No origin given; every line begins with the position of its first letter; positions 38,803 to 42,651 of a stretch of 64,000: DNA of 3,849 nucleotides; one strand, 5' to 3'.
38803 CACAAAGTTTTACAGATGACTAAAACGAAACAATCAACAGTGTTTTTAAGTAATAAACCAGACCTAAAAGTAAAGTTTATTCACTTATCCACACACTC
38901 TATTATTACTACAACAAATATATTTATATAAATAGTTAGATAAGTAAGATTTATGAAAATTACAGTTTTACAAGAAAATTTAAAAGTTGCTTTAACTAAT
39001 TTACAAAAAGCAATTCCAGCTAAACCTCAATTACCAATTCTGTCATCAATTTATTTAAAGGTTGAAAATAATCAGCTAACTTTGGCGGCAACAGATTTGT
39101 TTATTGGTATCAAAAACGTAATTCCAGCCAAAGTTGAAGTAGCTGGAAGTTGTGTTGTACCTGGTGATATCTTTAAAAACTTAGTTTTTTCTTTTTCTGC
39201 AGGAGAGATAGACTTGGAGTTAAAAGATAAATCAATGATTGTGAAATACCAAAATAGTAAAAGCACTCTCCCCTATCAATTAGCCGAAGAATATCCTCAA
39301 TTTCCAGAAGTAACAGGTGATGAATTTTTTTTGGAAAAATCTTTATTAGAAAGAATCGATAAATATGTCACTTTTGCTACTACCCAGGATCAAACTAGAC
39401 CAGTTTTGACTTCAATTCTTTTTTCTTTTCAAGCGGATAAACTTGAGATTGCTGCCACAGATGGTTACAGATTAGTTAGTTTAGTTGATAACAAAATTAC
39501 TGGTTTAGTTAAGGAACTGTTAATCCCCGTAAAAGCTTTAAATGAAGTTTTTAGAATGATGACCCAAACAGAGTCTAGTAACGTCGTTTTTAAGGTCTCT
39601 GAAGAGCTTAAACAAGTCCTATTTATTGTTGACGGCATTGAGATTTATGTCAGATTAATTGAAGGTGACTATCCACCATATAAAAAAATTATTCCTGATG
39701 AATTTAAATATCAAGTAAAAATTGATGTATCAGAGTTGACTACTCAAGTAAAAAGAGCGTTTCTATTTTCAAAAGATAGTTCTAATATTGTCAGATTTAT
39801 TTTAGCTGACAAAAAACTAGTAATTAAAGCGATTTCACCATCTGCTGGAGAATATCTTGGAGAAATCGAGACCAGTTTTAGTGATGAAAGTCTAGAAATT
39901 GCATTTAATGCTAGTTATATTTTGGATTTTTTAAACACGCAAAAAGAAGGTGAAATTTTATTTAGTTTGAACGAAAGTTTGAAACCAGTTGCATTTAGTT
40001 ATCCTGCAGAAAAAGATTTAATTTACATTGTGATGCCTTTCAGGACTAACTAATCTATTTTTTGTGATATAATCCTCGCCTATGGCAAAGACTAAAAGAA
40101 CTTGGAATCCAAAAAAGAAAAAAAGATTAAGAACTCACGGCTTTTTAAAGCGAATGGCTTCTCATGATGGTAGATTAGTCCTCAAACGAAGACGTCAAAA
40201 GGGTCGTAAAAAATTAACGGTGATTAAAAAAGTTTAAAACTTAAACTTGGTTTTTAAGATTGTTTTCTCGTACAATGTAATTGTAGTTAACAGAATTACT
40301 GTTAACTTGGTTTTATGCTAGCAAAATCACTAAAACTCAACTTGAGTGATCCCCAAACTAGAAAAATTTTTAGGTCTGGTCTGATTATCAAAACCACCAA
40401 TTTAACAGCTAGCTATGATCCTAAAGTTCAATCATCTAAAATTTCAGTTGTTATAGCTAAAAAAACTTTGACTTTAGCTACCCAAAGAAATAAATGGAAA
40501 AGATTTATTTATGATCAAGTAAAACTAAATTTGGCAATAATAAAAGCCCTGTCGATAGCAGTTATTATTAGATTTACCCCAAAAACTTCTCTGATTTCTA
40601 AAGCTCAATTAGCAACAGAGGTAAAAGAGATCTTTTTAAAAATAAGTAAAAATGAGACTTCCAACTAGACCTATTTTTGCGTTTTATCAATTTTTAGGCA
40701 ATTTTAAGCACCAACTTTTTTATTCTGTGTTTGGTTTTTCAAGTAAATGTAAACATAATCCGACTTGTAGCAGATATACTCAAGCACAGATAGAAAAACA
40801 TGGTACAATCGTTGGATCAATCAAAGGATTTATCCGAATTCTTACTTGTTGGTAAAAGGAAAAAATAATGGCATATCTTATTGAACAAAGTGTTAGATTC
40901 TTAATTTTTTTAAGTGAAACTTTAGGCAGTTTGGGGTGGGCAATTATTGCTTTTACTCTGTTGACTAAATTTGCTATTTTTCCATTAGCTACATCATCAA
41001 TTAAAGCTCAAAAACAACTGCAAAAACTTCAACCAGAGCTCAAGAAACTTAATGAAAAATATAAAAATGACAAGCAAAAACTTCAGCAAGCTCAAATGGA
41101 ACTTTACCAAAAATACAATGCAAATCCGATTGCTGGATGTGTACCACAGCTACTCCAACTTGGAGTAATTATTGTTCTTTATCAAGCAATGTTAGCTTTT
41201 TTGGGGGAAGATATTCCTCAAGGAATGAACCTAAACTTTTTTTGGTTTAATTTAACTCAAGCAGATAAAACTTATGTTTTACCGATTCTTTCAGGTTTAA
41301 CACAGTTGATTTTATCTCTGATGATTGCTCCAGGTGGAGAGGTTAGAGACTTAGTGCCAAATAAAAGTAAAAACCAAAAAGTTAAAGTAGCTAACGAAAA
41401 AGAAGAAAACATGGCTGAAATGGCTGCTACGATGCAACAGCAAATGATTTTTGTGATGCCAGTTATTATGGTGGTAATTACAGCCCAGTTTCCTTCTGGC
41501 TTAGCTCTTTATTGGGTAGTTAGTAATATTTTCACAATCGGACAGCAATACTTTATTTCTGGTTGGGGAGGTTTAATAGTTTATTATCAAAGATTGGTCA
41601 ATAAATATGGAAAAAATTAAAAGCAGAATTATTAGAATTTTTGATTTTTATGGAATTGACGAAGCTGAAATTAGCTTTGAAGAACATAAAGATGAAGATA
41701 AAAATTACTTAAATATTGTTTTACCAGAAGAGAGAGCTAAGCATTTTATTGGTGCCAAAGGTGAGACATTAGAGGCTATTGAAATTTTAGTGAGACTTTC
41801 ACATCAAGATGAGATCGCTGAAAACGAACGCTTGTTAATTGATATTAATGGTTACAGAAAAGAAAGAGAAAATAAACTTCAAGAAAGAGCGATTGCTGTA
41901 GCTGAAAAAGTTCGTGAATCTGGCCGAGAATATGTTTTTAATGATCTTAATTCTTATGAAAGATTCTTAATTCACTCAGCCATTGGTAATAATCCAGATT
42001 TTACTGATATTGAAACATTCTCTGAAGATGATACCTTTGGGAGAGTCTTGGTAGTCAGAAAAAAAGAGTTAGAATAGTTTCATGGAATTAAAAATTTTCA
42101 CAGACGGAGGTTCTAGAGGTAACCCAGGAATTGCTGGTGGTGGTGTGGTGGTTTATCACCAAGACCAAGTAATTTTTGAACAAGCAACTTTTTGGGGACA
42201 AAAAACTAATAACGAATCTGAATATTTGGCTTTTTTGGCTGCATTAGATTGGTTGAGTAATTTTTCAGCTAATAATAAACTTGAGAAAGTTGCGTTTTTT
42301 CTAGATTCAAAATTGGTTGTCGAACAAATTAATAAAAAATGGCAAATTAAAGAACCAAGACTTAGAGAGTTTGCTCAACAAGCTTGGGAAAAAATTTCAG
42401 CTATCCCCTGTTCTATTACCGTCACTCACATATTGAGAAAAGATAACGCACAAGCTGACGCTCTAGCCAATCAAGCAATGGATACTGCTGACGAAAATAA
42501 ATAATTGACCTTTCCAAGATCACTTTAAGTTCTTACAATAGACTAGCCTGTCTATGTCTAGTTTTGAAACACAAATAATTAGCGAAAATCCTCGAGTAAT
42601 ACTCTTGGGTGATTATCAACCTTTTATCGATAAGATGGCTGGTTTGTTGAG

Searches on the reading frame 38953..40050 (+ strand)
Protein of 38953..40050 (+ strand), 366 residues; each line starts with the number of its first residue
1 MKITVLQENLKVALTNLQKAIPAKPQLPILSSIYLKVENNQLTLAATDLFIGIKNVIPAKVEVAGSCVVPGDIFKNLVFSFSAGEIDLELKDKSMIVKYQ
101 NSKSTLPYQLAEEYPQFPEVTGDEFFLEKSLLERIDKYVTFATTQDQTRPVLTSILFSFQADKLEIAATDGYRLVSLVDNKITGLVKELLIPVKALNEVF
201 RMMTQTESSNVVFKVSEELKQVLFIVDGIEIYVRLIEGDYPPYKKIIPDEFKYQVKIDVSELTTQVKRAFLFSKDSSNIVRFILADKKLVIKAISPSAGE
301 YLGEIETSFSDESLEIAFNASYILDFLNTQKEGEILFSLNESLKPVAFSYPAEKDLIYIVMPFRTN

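Call 34: search_protein_families(library=pfam, proteins=[window:38953-40050:+])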
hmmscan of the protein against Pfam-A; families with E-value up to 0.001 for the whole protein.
window:38953-40050:+ (366 aa): 3 families
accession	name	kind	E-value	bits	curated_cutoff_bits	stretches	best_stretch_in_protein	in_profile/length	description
PF02767.21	DNA_pol3_beta_2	-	6.9e-25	88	27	2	128-241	3-115/116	DNA polymerase III beta subunit, central domain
PF00712.24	DNA_pol3_beta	-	3.3e-23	82.6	24.4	1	1-117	1-119/120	DNA polymerase III beta subunit, N-terminal domain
PF02768.20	DNA_pol3_beta_3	-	4.5e-23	81.8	27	1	244-364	1-121/121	DNA polymerase III beta subunit, C-terminal domain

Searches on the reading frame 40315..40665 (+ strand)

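Call 76: search_protein_families(library=pfam, proteins=[window:40315-40665:+], max_evalue=0.00001)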
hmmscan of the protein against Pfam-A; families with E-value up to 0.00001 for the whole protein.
window:40315-40665:+ (117 aa): 1 family
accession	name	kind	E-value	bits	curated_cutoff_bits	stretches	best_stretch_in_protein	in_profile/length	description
PF00825.24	Ribonuclease_P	-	2.4e-11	44.1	22.3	1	16-110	14-108/109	Ribonuclease P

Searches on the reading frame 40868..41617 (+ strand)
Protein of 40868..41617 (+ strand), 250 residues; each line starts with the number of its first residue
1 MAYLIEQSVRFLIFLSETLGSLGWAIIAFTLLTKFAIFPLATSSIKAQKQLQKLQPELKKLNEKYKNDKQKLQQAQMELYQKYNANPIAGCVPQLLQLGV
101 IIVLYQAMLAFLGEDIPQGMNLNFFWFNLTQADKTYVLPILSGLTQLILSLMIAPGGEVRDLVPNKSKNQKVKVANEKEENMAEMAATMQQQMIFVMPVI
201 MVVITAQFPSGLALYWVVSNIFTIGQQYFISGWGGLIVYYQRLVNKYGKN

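Call 34: search_protein_families(library=pfam, proteins=[window:40868-41617:+])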
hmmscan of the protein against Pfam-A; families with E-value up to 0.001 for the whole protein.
window:40868-41617:+ (250 aa): 1 family
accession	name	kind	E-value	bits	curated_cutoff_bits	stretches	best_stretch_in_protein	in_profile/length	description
PF02096.25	60KD_IMP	-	3.4e-50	170.7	35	1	23-230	2-161/163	60Kd inner membrane protein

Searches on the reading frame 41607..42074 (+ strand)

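Call 76: search_protein_families(library=pfam, proteins=[window:41607-42074:+], max_evalue=0.00001)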
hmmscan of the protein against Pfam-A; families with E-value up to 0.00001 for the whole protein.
window:41607-42074:+ (156 aa): 1 family
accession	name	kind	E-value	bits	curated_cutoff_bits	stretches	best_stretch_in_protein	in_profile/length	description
PF01424.28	R3H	-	5.7e-09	36.3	26.8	1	91-152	3-60/60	R3H domain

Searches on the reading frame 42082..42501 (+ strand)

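Call 76: search_protein_families(library=pfam, proteins=[window:42082-42501:+], max_evalue=0.00001)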
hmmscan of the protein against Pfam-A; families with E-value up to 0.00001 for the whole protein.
window:42082-42501:+ (140 aa): 2 families
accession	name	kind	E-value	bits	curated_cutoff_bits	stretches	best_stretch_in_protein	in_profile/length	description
PF13456.12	RVT_3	-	3.8e-16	59.6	21.6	1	7-132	2-123/123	Reverse transcriptase-like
PF00075.30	RNase_H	-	2.3e-12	47.7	25.8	1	3-133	4-140/141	RNase H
